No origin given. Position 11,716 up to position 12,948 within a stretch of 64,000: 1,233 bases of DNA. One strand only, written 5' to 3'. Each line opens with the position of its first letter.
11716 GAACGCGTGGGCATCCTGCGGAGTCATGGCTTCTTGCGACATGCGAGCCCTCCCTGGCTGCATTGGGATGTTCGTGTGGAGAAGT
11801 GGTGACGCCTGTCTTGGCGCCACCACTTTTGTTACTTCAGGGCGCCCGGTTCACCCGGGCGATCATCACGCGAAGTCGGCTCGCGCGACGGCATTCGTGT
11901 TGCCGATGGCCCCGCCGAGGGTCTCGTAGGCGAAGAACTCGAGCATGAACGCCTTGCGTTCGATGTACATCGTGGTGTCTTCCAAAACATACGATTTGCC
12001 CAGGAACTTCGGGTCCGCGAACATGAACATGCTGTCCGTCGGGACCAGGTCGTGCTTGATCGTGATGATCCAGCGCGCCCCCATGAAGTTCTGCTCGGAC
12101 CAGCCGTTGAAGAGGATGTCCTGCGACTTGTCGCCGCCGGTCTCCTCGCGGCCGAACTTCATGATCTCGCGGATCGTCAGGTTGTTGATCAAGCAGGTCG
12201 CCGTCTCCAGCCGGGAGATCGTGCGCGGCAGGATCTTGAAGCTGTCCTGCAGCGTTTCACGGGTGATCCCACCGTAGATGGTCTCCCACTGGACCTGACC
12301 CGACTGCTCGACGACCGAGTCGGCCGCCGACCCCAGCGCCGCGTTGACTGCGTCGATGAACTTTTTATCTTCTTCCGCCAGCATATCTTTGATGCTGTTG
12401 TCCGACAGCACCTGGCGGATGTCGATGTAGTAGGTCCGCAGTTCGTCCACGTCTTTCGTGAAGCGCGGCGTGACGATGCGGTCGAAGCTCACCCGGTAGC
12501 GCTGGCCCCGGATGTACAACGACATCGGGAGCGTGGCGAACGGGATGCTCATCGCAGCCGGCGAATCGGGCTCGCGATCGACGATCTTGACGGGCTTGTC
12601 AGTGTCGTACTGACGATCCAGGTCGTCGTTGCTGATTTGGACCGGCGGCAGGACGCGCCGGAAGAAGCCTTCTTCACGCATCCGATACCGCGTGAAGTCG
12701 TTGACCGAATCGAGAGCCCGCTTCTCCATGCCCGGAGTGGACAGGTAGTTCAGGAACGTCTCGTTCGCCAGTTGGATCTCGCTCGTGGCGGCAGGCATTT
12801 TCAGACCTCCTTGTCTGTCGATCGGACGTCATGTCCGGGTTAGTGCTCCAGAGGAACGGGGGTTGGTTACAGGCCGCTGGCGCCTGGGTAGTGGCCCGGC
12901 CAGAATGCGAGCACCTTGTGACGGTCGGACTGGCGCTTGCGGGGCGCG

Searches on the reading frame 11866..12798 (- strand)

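Call 38: search_protein_families(library=phrogs, proteins=[window:11866-12798:-], max_evalue=0.001)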
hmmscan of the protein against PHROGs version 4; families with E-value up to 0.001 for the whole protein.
window:11866-12798:- (310 aa): 1 family
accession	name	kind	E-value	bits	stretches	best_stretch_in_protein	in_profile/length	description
phrog_2522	-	head and packaging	0.00014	22.1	1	96-306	119-314/318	major head protein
